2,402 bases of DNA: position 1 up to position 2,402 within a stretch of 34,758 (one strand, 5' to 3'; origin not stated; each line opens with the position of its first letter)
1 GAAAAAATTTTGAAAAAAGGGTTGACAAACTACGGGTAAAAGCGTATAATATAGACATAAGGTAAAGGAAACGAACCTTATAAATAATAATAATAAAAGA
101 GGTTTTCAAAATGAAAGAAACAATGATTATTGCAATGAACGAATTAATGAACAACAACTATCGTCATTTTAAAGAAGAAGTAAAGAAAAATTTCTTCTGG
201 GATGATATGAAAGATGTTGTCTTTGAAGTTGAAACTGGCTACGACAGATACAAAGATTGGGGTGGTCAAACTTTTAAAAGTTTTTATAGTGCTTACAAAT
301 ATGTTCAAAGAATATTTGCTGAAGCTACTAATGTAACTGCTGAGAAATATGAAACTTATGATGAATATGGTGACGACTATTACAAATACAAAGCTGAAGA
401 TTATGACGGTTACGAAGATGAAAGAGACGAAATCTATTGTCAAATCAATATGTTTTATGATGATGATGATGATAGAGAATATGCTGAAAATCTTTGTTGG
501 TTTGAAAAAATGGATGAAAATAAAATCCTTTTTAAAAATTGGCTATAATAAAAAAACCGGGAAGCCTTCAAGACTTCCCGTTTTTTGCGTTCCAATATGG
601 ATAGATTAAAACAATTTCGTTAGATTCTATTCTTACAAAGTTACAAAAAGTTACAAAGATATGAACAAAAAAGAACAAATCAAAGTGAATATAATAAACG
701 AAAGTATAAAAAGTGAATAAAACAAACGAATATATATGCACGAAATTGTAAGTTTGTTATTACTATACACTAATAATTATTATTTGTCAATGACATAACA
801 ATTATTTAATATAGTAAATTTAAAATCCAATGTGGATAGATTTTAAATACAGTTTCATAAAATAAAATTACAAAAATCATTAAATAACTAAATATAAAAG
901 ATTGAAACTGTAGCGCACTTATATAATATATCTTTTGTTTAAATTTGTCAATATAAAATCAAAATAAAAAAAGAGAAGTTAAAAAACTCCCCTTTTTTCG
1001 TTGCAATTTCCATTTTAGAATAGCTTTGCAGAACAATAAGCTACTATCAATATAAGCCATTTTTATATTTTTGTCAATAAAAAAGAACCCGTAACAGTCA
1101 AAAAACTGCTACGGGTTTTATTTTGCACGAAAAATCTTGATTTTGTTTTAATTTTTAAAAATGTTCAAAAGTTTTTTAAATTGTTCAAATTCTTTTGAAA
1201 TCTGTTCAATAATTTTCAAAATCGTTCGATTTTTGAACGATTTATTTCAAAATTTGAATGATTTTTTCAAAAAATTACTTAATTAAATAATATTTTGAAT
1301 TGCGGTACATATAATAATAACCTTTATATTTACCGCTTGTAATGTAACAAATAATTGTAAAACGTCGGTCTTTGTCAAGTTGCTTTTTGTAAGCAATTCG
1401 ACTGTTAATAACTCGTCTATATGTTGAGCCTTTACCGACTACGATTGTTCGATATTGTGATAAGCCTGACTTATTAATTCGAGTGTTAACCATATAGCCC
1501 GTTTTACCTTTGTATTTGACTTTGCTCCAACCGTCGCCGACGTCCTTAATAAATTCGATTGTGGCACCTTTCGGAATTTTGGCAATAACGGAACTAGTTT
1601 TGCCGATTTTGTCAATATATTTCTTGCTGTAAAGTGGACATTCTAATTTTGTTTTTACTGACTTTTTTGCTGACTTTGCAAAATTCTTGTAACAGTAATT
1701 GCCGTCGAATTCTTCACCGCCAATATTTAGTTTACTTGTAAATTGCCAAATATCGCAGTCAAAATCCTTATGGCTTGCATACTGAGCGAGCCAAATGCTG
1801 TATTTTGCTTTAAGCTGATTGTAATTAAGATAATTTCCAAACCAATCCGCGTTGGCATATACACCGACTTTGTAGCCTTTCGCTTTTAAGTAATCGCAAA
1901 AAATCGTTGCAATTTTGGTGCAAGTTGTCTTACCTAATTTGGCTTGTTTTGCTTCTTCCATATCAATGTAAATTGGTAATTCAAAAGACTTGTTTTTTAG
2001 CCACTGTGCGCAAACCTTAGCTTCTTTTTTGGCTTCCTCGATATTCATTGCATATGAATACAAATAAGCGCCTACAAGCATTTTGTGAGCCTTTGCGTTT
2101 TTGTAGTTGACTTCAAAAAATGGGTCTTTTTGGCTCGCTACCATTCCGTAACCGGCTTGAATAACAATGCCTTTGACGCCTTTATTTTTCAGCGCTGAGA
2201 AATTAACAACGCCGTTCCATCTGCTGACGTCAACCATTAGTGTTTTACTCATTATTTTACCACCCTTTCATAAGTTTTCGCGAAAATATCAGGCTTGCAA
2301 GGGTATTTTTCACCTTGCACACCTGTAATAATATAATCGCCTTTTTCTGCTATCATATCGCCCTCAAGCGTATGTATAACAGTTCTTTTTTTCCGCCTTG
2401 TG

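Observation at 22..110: The leader hairpin of the duplicated promoter cassette is conserved in structure but not in sequence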

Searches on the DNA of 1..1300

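Call 102: search_rna_families(source=window, start=1, end=1300, threshold=evalue, max_evalue=1)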
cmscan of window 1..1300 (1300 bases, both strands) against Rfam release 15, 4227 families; matches with E-value up to 1: 1.
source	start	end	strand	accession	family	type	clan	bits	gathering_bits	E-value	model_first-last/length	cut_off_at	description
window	1067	1162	-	RF01743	leu-phe_leader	Cis-reg; leader;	-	23.3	70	0.42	28-125/162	no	leu/phe leader RNA from Lactococcus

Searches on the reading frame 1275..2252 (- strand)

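Call 13: search_protein_families(library=pfam, proteins=[window:1275-2252:-], max_evalue=0.01)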
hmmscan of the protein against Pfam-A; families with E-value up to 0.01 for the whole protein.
window:1275-2252:- (325 aa): 2 families
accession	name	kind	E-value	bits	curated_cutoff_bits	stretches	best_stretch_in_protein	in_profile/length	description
PF01183.26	Glyco_hydro_25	-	1.8e-31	110.3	27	1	7-179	1-179/180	Glycosyl hydrolases family 25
PF08239.17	SH3_3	-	1.3e-07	32.1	27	1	219-254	12-48/54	Bacterial SH3 domain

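Call 14: search_protein_families(library=phrogs, proteins=[window:1275-2252:-], max_evalue=0.01)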
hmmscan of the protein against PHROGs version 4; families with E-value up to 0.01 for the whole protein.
window:1275-2252:- (325 aa): 4 families
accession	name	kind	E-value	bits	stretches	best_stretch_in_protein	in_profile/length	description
phrog_291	-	lysis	2.1e-50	172.9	1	4-312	113-385/509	endolysin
phrog_6745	-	lysis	3e-31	109.6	1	3-163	3-159/396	endolysin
phrog_6219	-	lysis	6.2e-28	99.2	1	5-277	3-270/326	endolysin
phrog_3084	-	lysis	6.6e-09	36.3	1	3-188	158-354/468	endolysin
